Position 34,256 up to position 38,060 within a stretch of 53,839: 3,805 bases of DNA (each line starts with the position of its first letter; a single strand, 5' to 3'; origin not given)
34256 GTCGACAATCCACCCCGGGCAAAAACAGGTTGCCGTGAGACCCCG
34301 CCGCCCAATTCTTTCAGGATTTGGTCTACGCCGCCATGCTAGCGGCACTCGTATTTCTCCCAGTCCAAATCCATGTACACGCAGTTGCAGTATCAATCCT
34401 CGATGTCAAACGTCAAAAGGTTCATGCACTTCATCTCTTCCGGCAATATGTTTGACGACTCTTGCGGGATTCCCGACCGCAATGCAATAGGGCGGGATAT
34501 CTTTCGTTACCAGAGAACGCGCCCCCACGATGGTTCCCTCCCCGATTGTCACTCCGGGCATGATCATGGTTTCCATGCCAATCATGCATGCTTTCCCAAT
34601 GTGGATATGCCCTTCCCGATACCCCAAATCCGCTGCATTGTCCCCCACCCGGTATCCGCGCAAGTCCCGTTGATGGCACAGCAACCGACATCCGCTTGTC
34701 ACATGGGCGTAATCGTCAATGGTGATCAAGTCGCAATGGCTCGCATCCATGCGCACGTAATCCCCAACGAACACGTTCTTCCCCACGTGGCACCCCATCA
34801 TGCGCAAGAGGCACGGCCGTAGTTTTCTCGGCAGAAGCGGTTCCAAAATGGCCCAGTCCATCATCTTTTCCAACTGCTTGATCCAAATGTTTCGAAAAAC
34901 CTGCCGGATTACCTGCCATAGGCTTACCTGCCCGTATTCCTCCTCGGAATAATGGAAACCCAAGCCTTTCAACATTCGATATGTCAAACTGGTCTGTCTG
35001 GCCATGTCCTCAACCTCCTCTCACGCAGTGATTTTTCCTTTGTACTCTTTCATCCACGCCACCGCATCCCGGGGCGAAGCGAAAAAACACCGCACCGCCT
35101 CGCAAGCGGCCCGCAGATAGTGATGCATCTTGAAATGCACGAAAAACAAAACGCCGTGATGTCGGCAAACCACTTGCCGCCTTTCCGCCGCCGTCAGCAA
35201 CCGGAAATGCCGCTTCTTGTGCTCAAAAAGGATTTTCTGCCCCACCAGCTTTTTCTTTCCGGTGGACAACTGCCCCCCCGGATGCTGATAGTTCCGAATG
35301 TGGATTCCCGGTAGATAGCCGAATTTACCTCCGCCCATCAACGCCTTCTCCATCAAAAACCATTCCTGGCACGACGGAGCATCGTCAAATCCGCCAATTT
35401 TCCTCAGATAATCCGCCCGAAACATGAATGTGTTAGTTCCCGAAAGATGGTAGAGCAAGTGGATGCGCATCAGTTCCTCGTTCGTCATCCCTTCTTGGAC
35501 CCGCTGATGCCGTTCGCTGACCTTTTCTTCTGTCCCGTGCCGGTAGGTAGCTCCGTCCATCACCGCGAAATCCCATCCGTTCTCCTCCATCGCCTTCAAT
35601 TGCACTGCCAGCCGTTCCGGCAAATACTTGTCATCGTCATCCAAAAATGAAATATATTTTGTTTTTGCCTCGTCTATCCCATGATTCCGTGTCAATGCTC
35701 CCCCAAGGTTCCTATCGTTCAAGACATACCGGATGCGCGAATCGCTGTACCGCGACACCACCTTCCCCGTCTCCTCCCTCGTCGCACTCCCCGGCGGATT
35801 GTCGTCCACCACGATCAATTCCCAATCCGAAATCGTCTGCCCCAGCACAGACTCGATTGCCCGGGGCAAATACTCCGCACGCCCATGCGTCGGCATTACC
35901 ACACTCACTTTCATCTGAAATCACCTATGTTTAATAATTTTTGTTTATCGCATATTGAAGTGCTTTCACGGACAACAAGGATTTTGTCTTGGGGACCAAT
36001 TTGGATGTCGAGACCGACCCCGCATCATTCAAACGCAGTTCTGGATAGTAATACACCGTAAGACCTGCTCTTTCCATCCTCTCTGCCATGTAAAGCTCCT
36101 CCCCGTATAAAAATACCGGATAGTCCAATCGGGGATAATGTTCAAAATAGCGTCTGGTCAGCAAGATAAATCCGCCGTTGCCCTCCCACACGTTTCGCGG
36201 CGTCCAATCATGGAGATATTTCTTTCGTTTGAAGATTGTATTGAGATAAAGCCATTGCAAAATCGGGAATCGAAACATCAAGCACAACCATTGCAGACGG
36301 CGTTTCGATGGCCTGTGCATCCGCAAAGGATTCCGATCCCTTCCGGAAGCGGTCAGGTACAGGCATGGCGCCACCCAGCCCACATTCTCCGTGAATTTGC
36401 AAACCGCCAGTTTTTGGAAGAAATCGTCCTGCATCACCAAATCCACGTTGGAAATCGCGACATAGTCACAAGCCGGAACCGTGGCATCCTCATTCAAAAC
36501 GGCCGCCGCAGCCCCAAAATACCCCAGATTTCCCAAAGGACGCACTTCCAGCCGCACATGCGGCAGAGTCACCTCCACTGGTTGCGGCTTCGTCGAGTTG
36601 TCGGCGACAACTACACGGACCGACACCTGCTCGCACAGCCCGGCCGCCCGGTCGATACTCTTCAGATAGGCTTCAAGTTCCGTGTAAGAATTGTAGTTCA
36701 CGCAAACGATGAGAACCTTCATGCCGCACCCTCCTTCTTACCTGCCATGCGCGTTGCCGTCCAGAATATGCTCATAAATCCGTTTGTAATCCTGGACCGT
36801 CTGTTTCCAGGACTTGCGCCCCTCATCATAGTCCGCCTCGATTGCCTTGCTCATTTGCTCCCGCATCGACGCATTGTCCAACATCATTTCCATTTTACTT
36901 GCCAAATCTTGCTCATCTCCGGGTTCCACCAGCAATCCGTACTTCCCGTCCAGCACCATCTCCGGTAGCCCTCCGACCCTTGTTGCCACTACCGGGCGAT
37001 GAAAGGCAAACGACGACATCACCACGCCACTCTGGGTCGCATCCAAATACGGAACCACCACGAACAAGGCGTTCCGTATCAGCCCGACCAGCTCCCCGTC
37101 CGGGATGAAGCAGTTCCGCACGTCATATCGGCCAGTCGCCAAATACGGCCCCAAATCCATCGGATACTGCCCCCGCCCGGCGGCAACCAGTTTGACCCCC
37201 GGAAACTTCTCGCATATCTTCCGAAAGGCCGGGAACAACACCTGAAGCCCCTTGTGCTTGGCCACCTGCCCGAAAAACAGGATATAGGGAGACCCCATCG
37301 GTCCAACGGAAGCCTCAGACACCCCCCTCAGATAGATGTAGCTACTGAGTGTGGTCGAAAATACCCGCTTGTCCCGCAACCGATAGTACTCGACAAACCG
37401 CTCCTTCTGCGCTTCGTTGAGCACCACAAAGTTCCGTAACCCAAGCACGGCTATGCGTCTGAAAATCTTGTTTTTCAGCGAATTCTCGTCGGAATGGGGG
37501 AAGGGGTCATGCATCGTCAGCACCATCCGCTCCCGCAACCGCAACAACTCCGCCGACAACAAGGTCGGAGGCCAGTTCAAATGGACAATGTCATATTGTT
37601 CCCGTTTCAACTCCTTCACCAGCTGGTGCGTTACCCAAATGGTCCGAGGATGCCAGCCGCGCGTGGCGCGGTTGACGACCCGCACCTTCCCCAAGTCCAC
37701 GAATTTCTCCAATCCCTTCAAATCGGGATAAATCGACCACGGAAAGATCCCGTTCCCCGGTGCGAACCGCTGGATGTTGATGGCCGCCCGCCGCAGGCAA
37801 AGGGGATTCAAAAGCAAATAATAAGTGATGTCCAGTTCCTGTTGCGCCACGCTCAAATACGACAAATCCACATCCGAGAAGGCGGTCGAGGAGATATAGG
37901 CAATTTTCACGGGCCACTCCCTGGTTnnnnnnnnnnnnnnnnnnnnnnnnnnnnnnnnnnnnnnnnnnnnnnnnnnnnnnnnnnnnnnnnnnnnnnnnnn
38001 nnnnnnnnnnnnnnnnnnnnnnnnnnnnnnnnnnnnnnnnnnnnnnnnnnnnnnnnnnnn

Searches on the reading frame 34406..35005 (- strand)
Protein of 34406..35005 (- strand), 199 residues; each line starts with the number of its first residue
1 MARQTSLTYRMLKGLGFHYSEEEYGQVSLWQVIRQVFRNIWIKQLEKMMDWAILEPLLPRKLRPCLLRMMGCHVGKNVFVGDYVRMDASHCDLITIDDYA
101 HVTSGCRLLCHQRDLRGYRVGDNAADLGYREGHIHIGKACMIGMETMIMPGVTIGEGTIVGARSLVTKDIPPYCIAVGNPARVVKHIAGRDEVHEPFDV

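Call 46: search_protein_families(library=pfam, proteins=[window:34406-35005:-], max_evalue=0.001)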
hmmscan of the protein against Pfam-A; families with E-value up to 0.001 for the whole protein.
window:34406-35005:- (199 aa): 2 families
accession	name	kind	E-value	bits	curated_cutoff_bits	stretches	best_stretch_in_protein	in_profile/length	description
PF00132.30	Hexapep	-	1.7e-12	46.9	27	1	133-168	1-36/36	Bacterial transferase hexapeptide (six repeats)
PF14602.12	Hexapep_2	-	0.00018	21.6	27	0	134-162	2-28/34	Hexapeptide repeat of succinyl-transferase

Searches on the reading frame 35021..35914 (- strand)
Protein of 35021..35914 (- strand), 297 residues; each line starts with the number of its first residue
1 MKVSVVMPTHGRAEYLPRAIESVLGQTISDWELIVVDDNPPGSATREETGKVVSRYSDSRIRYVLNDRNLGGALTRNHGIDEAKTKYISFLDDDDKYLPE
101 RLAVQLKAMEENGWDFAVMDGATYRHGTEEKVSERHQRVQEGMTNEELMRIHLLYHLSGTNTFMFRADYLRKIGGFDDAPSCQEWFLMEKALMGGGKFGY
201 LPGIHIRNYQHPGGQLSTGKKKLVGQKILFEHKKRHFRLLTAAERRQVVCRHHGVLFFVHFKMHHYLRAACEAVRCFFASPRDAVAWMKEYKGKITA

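Call 46: search_protein_families(library=pfam, proteins=[window:35021-35914:-], max_evalue=0.001)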
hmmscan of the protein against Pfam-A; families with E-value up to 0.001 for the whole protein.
window:35021-35914:- (297 aa): 3 families
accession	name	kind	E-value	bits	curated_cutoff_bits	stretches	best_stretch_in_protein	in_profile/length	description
PF00535.33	Glycos_transf_2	-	1.7e-31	109.8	23.3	1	4-168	1-162/168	Glycosyl transferase family 2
PF13641.12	Glyco_tranf_2_3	-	3.3e-11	44.1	27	1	3-209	3-212/230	Glycosyltransferase like family 2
PF10111.15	Glyco_tranf_2_2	-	6.6e-09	36.1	27.3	1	21-178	17-183/276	Glycosyltransferase like family 2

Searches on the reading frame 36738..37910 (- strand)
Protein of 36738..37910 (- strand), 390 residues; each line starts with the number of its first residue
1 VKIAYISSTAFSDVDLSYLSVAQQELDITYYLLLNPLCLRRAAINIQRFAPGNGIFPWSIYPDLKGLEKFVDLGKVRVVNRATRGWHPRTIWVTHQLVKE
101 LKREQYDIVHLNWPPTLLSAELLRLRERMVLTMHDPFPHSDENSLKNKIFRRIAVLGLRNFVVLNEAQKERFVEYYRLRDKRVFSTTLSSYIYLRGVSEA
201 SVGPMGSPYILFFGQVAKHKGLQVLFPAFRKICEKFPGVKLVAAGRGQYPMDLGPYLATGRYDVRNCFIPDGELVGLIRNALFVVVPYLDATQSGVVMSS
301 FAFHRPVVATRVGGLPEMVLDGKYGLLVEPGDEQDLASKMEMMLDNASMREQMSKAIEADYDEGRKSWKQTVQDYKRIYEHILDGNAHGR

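Call 46: search_protein_families(library=pfam, proteins=[window:36738-37910:-], max_evalue=0.001)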
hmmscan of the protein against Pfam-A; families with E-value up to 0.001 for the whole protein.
window:36738-37910:- (390 aa): 4 families
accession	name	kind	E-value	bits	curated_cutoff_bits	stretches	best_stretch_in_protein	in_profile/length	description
PF13692.12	Glyco_trans_1_4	-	1.7e-21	77.4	27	1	208-346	2-142/142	Glycosyl transferases group 1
PF00534.26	Glycos_transf_1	-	1.3e-19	70.8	26.4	1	204-357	12-169/172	Glycosyl transferases group 1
PF13439.12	Glyco_transf_4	-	3.8e-11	43.7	28.5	1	71-183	38-159/170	Glycosyltransferase Family 4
PF13579.12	Glyco_trans_4_4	-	5.6e-06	27.2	29.7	1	76-174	40-144/158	Glycosyl transferase 4-like domain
